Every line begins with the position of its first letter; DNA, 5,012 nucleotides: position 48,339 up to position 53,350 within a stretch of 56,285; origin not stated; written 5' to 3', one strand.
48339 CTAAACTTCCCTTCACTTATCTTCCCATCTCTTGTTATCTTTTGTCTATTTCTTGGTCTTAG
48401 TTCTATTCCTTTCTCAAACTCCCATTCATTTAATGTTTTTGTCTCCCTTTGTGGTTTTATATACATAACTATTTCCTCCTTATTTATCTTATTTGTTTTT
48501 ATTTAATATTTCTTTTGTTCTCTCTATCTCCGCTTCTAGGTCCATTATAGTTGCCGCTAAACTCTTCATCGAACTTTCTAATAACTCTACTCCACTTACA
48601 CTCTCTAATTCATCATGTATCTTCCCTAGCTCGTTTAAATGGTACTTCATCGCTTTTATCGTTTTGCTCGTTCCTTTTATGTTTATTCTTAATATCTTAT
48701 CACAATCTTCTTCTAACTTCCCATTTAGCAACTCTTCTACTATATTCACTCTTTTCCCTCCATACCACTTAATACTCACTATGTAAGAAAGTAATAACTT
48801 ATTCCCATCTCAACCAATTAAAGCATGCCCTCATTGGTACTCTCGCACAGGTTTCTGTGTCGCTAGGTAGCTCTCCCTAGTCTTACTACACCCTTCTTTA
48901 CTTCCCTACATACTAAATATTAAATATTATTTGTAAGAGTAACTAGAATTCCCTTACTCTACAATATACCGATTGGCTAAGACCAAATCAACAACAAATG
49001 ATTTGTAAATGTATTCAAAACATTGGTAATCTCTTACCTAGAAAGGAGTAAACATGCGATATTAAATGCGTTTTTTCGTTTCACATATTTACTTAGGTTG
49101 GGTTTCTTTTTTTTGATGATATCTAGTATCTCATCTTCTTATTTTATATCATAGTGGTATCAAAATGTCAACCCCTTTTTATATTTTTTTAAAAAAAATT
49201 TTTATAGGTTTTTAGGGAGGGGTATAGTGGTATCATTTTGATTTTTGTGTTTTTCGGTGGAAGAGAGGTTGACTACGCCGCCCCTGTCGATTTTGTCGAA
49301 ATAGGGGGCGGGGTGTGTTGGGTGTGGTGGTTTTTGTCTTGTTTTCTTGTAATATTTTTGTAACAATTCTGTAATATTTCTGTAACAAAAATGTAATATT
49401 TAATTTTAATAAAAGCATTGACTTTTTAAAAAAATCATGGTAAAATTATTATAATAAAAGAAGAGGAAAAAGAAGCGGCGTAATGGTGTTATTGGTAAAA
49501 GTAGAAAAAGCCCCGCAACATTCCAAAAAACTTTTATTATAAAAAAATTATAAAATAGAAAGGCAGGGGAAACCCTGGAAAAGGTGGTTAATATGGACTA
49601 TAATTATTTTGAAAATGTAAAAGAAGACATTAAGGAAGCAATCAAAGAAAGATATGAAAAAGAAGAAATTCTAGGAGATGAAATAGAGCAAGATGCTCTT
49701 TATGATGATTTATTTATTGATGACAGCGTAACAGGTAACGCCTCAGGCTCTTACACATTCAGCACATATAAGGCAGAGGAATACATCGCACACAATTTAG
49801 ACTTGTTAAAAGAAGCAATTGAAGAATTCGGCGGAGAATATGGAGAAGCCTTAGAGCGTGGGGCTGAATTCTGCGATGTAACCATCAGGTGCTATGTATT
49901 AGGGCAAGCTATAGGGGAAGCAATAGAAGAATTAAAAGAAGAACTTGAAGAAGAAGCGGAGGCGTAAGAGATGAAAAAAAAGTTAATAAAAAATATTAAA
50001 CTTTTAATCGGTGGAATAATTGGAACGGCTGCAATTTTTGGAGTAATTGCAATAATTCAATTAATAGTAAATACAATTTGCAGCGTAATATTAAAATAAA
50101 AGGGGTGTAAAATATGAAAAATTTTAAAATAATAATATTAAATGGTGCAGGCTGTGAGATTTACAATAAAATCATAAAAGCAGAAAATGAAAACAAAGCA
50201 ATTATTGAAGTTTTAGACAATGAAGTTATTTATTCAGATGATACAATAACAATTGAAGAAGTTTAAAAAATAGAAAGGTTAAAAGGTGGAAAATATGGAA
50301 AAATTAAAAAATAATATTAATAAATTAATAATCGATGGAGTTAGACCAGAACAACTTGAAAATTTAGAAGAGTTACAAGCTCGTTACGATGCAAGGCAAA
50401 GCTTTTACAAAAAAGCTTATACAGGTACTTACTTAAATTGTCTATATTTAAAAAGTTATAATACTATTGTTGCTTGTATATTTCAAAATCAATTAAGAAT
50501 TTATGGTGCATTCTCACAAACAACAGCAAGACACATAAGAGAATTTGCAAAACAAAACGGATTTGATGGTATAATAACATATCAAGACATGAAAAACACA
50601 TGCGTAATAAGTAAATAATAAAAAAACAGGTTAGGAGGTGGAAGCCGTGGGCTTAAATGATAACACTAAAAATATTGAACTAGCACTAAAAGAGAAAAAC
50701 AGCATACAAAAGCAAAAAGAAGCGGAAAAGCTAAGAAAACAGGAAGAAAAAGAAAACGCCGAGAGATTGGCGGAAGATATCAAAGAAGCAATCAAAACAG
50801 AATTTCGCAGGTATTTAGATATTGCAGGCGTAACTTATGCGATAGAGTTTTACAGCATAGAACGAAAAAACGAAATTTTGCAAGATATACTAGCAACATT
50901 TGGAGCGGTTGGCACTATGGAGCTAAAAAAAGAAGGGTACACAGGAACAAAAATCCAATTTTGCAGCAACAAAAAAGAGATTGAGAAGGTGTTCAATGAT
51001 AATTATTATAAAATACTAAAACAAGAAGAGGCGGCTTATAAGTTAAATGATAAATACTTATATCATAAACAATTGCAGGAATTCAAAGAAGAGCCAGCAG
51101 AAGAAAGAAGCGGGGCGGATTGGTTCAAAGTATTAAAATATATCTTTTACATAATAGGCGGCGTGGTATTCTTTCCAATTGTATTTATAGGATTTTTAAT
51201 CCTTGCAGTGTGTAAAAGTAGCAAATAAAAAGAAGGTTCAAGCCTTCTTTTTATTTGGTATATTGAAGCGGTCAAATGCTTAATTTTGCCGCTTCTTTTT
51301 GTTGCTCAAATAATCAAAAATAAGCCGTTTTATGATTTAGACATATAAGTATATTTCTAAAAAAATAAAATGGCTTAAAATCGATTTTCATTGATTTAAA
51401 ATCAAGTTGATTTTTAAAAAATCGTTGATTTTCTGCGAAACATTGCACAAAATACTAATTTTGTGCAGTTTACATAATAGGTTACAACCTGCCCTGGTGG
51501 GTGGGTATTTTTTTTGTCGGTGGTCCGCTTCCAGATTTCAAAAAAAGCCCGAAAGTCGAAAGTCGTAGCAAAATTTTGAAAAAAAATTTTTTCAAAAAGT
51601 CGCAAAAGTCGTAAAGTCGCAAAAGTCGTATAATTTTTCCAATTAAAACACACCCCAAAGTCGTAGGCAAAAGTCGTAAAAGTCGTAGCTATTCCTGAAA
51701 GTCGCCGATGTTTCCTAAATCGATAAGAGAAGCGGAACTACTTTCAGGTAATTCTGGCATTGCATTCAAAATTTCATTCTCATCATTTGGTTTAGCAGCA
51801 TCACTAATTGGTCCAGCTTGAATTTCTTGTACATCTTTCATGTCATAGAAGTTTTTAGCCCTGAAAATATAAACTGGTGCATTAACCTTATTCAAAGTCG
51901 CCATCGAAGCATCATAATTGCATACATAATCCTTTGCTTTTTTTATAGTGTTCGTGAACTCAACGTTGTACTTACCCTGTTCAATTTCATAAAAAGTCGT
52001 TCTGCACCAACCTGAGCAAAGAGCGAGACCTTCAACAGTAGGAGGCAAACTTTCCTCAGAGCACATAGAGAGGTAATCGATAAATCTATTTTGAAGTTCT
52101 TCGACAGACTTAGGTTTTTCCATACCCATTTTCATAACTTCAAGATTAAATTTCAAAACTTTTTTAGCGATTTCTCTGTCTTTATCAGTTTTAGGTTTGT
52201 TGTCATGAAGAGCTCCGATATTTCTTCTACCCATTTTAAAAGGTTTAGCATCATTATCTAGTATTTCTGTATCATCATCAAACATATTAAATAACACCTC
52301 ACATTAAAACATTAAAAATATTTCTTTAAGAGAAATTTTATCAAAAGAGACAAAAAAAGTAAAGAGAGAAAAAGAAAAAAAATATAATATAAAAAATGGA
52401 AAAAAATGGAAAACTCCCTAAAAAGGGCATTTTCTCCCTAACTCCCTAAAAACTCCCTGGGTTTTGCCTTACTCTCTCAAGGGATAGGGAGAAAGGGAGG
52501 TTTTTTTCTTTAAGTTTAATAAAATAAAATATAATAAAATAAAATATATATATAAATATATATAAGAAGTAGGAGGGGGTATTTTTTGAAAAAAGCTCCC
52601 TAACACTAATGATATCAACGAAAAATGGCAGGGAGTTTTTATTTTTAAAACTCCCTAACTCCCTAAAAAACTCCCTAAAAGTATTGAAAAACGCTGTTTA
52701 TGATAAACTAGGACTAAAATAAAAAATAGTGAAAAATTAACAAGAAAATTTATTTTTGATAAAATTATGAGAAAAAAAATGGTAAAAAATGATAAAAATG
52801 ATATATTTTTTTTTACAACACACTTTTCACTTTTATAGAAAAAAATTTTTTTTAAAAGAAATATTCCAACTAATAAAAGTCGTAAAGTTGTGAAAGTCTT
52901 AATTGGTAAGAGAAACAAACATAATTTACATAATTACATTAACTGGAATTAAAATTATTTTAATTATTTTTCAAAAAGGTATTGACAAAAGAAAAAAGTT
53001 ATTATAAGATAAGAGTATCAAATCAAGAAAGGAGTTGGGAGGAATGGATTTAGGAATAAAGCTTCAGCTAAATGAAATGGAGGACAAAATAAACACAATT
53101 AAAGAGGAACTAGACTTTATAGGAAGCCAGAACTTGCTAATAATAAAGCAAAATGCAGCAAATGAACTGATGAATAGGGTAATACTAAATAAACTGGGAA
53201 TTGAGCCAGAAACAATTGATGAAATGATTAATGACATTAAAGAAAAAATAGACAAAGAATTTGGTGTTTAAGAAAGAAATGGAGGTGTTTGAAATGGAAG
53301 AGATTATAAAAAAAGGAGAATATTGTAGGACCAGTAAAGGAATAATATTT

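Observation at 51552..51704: Ten same-orientation AAAGTCG(YA) motifs packed into about 150 bp at the 3' end of terS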

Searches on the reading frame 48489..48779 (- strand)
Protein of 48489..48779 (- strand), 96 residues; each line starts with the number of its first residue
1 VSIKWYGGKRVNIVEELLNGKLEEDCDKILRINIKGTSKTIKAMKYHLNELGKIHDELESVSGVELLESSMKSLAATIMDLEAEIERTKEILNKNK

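Call 7: search_protein_families(library=pfam, proteins=[window:48489-48779:-], max_evalue=0.01)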
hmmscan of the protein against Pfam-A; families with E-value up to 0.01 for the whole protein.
window:48489-48779:- (96 aa): 1 family
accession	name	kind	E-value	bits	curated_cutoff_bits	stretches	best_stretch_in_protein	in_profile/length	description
PF06698.16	DUF1192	-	0.0091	16.5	25.5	0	66-94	17-45/58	Protein of unknown function (DUF1192)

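Call 8: search_protein_families(library=phrogs, proteins=[window:48489-48779:-], max_evalue=0.01)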
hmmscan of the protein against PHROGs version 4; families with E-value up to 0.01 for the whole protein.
window:48489-48779:- (96 aa): 1 family
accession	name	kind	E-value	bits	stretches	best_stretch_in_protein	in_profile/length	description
phrog_29425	-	unknown function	0.0068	17.3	0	72-94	5-27/64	-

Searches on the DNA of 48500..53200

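Call 70: search_rna_families(source=window, start=48500, end=53200, threshold=evalue, max_evalue=1)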
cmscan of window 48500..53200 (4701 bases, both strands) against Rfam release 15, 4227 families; matches with E-value up to 1: 3.
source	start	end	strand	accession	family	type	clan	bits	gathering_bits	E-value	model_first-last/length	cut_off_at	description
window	52418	52570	-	RF03118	gCoV-5UTR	Cis-reg;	CL00116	27.9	124.9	0.43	1-200/200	no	Gammacoronavirus 5'UTR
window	52630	52658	+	RF03339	mir-3047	Gene; miRNA;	-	23.4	53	0.3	1-61/61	no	mir-3047 microRNA precursor family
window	52628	52656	-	RF03339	mir-3047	Gene; miRNA;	-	22.5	53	0.53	1-61/61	no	mir-3047 microRNA precursor family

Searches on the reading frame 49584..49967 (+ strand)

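Call 7: search_protein_families(library=pfam, proteins=[window:49584-49967:+], max_evalue=0.01)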
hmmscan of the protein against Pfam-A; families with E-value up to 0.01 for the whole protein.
window:49584-49967:+ (127 aa): 1 family
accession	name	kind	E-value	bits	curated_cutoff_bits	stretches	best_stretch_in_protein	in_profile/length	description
PF12643.12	MazG-like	-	0.0025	18.4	27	0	96-126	38-68/85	MazG-like family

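Call 8: search_protein_families(library=phrogs, proteins=[window:49584-49967:+], max_evalue=0.01)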
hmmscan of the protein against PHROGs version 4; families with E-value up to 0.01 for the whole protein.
window:49584-49967:+ (127 aa): 0 families

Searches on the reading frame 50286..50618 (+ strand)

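Call 7: search_protein_families(library=pfam, proteins=[window:50286-50618:+], max_evalue=0.01)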
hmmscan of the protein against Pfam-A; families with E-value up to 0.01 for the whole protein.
window:50286-50618:+ (110 aa): 1 family
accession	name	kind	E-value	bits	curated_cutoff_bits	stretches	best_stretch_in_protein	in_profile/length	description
PF06265.16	YutD-like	-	0.0085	16.6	25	0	34-82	11-57/85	Putative antitoxin YutD-like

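Call 8: search_protein_families(library=phrogs, proteins=[window:50286-50618:+], max_evalue=0.01)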
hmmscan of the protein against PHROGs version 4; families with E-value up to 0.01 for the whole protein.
window:50286-50618:+ (110 aa): 3 families
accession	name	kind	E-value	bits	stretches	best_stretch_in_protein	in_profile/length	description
phrog_4264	-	unknown function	3.7e-21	76.3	1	23-103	5-86/93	-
phrog_5643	-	unknown function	9.4e-07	29.5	1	55-93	22-62/79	-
phrog_6200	-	unknown function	0.0034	18.6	1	2-35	30-63/71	-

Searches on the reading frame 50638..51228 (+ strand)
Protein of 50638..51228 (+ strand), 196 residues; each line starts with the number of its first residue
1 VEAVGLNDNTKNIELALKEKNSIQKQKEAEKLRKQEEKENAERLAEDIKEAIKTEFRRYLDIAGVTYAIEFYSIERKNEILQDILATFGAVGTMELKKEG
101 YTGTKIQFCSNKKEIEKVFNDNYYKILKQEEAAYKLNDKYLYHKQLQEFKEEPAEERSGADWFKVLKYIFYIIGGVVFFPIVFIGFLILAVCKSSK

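Call 7: search_protein_families(library=pfam, proteins=[window:50638-51228:+], max_evalue=0.01)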
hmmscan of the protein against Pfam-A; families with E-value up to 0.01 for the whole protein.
window:50638-51228:+ (196 aa): 1 family
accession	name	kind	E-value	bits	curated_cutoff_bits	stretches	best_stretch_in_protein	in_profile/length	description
PF00957.27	Synaptobrevin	-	0.0084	16.3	26.4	0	111-186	11-86/89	Synaptobrevin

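Call 8: search_protein_families(library=phrogs, proteins=[window:50638-51228:+], max_evalue=0.01)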
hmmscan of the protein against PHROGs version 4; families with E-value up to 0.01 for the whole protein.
window:50638-51228:+ (196 aa): 0 families

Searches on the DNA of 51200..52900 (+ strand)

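Call 9: search_dna_similar(query=window:51200-52900:+, collection=phages, mode=distant, max_rows=30)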
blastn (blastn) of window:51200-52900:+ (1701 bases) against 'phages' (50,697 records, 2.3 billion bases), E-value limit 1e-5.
No match.
